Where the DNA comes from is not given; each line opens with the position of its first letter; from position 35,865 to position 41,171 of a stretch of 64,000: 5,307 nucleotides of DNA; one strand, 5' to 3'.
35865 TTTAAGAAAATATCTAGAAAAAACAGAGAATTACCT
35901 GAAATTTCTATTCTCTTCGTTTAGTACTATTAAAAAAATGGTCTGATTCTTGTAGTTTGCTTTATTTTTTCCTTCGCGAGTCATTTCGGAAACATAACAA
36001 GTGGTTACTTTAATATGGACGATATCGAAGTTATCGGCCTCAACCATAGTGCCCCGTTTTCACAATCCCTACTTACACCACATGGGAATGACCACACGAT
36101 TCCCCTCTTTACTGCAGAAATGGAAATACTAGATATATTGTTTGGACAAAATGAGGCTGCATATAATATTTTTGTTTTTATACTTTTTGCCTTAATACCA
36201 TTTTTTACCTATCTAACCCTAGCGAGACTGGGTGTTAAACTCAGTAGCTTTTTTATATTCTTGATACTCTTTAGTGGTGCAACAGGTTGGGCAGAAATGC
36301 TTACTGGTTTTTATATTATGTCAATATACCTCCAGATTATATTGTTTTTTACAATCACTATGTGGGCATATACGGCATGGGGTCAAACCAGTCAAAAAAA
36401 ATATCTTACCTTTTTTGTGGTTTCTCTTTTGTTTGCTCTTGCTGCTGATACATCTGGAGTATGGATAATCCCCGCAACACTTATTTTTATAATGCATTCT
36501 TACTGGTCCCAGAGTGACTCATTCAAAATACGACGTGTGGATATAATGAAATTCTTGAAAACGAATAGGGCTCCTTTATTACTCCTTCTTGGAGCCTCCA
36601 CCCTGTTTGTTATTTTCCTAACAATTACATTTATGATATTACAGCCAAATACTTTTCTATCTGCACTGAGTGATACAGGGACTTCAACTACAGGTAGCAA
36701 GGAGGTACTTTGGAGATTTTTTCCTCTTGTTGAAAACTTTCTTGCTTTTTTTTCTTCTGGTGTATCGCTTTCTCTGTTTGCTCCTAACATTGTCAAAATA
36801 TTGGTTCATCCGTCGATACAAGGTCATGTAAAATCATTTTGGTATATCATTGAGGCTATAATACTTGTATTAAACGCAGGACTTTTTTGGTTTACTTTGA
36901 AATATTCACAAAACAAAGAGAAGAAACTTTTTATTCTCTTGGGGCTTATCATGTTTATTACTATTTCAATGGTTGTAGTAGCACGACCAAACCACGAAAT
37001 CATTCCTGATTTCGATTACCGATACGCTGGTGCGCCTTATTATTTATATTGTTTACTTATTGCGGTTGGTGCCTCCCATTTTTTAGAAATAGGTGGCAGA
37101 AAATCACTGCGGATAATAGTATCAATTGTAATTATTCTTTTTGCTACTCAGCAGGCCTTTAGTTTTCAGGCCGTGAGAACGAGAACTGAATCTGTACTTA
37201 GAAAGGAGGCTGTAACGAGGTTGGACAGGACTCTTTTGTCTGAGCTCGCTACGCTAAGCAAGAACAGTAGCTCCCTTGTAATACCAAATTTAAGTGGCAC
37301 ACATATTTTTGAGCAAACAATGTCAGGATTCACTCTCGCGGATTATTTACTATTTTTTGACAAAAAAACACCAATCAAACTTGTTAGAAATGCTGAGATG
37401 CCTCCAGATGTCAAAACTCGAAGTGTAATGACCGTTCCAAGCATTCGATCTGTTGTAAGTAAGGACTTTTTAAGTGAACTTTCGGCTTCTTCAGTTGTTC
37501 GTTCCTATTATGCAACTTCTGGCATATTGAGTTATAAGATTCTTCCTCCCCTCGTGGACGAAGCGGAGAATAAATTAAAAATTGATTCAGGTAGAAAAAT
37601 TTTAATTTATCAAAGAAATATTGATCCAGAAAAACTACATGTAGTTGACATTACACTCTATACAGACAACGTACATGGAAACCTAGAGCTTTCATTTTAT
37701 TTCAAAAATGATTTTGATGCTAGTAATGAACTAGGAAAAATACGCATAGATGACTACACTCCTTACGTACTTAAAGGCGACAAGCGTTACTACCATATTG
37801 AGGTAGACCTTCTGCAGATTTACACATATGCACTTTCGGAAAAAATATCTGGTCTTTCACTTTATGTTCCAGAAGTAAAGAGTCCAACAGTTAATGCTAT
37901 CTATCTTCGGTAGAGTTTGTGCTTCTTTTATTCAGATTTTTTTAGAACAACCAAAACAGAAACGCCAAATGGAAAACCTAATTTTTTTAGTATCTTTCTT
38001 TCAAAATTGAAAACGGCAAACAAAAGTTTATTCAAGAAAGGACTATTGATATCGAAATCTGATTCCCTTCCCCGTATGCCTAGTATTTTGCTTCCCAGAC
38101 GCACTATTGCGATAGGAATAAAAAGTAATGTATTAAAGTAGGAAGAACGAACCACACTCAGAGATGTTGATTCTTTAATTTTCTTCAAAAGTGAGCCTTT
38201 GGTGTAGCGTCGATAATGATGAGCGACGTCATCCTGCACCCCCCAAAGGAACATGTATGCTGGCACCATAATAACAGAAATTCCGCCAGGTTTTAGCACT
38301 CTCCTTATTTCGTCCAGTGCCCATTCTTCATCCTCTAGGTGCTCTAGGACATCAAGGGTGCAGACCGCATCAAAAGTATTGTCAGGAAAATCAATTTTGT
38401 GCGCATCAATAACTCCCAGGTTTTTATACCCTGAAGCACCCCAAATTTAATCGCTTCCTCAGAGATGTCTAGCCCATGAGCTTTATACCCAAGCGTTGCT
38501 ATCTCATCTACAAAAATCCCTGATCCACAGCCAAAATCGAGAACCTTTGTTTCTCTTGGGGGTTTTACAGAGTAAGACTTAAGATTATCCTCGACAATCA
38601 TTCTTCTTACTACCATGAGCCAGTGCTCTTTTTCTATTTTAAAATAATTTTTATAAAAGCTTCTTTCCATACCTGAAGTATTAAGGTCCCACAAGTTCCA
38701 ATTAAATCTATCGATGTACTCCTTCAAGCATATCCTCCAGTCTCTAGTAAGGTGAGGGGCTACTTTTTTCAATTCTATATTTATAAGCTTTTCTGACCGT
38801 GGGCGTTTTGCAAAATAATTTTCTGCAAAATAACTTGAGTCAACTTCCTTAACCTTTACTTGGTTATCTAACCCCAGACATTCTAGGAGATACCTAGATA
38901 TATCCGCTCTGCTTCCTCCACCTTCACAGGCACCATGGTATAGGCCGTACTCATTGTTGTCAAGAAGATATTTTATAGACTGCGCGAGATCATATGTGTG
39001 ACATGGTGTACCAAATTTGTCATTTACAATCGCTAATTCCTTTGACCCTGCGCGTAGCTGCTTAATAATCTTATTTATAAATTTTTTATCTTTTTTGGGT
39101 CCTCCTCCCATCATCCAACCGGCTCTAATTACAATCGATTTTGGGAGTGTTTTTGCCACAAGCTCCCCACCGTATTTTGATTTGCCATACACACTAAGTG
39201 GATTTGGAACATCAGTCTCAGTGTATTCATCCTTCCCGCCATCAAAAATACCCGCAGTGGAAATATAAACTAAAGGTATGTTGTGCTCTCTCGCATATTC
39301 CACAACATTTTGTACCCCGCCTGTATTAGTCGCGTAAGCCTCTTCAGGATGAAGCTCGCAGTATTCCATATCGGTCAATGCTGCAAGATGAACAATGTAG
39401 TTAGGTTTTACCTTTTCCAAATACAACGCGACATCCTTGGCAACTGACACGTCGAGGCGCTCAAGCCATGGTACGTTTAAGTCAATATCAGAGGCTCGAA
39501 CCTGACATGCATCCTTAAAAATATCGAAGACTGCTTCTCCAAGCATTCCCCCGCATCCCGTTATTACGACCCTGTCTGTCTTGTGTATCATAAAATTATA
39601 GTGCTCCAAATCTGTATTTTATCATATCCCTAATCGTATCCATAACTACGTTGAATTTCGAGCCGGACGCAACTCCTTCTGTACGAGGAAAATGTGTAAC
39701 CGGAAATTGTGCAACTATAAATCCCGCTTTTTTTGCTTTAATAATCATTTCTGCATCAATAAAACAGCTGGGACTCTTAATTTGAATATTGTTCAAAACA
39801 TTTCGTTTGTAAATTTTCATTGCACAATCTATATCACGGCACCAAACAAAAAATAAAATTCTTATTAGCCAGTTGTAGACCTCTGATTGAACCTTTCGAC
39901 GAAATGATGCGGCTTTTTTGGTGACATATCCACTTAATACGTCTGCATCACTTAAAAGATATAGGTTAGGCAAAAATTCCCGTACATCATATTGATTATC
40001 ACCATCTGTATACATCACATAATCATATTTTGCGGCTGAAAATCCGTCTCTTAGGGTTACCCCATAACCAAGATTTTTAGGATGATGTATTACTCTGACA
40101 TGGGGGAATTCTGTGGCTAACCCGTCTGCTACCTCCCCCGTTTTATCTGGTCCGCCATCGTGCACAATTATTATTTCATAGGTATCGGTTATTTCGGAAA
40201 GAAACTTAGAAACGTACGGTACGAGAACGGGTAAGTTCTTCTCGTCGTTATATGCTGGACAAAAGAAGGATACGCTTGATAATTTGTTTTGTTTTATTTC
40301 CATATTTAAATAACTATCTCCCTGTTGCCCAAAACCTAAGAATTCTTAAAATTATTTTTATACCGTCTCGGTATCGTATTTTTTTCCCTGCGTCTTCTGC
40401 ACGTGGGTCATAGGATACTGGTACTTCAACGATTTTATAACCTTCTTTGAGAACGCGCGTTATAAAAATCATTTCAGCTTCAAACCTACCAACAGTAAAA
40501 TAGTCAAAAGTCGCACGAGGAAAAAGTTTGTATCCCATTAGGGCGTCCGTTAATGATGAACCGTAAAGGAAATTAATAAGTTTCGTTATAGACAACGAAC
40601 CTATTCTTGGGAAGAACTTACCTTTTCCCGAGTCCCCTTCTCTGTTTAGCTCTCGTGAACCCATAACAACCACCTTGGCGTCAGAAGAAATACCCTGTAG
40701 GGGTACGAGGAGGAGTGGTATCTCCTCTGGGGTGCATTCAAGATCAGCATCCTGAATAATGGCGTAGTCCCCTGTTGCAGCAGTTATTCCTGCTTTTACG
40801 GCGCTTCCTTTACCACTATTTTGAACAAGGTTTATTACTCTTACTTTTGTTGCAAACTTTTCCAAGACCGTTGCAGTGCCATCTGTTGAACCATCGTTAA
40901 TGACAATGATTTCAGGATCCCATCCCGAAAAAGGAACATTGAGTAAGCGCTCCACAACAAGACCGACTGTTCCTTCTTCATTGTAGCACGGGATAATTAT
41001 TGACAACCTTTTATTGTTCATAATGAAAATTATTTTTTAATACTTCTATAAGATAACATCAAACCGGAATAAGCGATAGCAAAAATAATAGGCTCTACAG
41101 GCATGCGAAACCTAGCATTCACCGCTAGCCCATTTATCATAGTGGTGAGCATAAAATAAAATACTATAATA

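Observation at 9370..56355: Large (about 45 kb) fucose-containing, heavily methylated, ABC-transporter-dependent surface glycan locus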

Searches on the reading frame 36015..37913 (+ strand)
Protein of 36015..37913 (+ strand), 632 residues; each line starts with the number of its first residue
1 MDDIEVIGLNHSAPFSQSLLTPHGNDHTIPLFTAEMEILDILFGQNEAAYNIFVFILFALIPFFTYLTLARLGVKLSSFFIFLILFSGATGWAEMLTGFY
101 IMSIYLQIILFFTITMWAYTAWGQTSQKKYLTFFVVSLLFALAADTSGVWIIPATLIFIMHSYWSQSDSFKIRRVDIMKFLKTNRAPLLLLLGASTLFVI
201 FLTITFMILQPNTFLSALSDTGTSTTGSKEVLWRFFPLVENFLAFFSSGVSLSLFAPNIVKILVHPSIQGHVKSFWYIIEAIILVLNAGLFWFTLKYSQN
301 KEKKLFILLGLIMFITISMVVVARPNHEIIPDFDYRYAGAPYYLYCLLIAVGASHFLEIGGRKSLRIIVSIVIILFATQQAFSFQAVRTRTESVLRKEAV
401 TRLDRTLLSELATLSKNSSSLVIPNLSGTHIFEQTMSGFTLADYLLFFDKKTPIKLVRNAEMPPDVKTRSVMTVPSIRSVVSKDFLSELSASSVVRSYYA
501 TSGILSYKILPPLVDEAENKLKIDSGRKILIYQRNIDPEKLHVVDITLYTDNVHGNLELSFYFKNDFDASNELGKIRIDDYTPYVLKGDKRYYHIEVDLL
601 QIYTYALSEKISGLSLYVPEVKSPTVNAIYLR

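Call 5: search_protein_families(library=pfam, proteins=[window:36015-37913:+])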
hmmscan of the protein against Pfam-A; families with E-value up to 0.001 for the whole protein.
window:36015-37913:+ (632 aa): 0 families

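Call 20: search_protein_families(library=pfam, max_evalue=5, proteins=[window:36015-37913:+])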
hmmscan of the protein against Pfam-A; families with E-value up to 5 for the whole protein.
window:36015-37913:+ (632 aa): 2 families
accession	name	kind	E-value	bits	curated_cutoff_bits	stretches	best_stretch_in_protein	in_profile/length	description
PF04140.19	ICMT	-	0.11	13.4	24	1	319-360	25-66/95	Isoprenylcysteine carboxyl methyltransferase (ICMT) family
PF08592.16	Anthrone_oxy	-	1.2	9.8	27.3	0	185-231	33-81/106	Anthrone oxygenase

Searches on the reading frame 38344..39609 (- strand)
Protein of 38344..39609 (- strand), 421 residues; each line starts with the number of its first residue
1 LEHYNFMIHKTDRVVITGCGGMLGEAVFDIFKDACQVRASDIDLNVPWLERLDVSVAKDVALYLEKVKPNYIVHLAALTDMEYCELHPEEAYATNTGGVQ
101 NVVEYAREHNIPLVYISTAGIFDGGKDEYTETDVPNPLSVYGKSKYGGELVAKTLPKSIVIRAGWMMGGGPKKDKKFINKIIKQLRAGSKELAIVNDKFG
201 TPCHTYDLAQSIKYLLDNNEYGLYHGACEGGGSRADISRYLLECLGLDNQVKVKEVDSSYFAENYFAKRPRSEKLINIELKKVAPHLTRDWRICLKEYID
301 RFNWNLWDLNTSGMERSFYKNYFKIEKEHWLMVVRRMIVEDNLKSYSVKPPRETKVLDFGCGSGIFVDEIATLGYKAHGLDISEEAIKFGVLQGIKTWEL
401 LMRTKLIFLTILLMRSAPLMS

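Call 5: search_protein_families(library=pfam, proteins=[window:38344-39609:-])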
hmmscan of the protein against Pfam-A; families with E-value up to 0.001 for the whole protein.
window:38344-39609:- (421 aa): 11 families
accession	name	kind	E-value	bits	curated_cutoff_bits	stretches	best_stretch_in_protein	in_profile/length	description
PF04321.23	RmlD_sub_bind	-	5.1e-54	183.7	27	1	13-302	2-285/287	RmlD substrate binding domain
PF01370.27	Epimerase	-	3e-20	73.1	20.9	1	14-218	1-227/240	NAD dependent epimerase/dehydratase family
PF16363.11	GDP_Man_Dehyd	-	3.4e-10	40.3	27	1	50-160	57-172/332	GDP-mannose 4,6 dehydratase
PF02719.21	Polysacc_synt_2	-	2.3e-08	34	20.2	1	53-118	62-128/293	Polysaccharide biosynthesis protein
PF13489.12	Methyltransf_23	-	1.5e-07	31.8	27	1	340-388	10-58/164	Methyltransferase domain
PF01073.25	3Beta_HSD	-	2e-06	27.5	22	1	15-126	1-126/280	3-beta hydroxysteroid dehydrogenase/isomerase family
PF13847.12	Methyltransf_31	-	4.3e-06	26.9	27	1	353-389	4-43/145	Methyltransferase domain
PF07993.18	NAD_binding_4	-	1.8e-05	24.5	20.1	1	70-132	90-151/258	Male sterility protein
PF13649.12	Methyltransf_25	-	2.6e-05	25.2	27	1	356-388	1-35/97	Methyltransferase domain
PF08242.18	Methyltransf_12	-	8.2e-05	23.7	30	1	357-388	1-34/98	Methyltransferase domain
PF08241.18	Methyltransf_11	-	0.00026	22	21.2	1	357-389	1-33/95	Methyltransferase domain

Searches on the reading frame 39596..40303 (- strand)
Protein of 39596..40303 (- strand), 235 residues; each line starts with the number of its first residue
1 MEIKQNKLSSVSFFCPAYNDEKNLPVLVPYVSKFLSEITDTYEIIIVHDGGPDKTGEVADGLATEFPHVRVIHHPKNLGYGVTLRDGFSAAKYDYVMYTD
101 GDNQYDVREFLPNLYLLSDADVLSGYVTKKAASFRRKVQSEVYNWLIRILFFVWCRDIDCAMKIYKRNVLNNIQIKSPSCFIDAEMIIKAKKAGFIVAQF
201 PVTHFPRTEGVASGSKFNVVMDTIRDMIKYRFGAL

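Call 5: search_protein_families(library=pfam, proteins=[window:39596-40303:-])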
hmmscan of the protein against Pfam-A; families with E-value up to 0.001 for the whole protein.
window:39596-40303:- (235 aa): 2 families
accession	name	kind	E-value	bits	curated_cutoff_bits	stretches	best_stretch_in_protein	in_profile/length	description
PF00535.33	Glycos_transf_2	-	1e-20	74.8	23.3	1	12-170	1-164/168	Glycosyl transferase family 2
PF13641.12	Glyco_tranf_2_3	-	1.6e-05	25.5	27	1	11-103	3-97/230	Glycosyltransferase like family 2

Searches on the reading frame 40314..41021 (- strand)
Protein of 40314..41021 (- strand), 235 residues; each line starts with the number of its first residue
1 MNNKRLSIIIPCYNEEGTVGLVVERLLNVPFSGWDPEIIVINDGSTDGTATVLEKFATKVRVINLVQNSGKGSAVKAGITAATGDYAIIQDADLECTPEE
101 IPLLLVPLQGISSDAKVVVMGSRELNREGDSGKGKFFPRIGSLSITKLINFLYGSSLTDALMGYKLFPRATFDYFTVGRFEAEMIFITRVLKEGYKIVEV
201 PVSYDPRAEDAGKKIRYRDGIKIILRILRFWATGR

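Call 6: search_protein_families(library=pfam, proteins=[window:40314-41021:-])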
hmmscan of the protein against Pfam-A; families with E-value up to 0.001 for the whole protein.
window:40314-41021:- (235 aa): 3 families
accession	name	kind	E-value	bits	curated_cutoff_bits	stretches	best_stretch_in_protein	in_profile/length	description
PF00535.33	Glycos_transf_2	-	1.1e-30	107.2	23.3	1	7-169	1-161/168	Glycosyl transferase family 2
PF13641.12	Glyco_tranf_2_3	-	1.5e-10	41.9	27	1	5-127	2-127/230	Glycosyltransferase like family 2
PF10111.15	Glyco_tranf_2_2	-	1.4e-06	28.5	27.3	1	7-100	1-98/276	Glycosyltransferase like family 2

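Call 56: search_solved_structures(query=window:40314-41021:-, max_evalue=0.00001)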
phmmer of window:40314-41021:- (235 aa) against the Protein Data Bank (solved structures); distinct sequences matched with E-value up to 0.00001: 24.
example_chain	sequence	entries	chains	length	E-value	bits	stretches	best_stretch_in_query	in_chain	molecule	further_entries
9hwj_A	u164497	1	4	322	1.4e-14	57.3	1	4-174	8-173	Undecaprenyl-phosphate 4-deoxy-4-formamido-L-arabinose transferase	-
6p61_A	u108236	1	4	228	1e-13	54.4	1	6-99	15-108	Glycosyltransferase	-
5mlz_A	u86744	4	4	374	2e-13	53.5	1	4-213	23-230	Dolichol monophosphate mannose synthase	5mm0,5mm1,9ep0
9bhc_C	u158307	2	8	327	8e-13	51.5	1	4-152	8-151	Undecaprenyl-phosphate 4-deoxy-4-formamido-L-arabinose transferase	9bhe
8vxh_A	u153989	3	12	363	1e-12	51.1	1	4-150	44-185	Undecaprenyl-phosphate 4-deoxy-4-formamido-L-arabinose transferase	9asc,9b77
2z87_A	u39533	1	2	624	1.5e-12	50.6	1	6-131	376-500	Chondroitin synthase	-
2z86_A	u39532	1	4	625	1.5e-12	50.6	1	6-131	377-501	Chondroitin synthase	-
5eke_A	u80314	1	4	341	2.8e-11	46.4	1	5-104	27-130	Uncharacterized glycosyltransferase sll0501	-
5ekp_C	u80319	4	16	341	2.8e-11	46.4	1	5-104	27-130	Uncharacterized glycosyltransferase sll0501 | Glycosyltransferase sll0501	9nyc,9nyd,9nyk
9nye_A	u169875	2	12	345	2.9e-11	46.4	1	5-104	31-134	Glycosyltransferase sll0501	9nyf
5hea_A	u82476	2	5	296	4e-10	42.7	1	2-94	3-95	Putative glycosyltransferase (GalT1)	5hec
7pdo_A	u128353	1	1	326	6.8e-09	38.6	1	4-109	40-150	Glucosyl-3-phosphoglycerate synthase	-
7p5l_A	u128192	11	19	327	6.9e-09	38.6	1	4-109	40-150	Glucosyl-3-phosphoglycerate synthase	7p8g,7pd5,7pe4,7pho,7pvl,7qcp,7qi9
3ckj_A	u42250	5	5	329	7.1e-08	35.3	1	4-135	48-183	Putative uncharacterized protein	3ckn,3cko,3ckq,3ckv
3bcv_A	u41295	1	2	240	3.6e-07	33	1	5-93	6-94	Putative glycosyltransferase protein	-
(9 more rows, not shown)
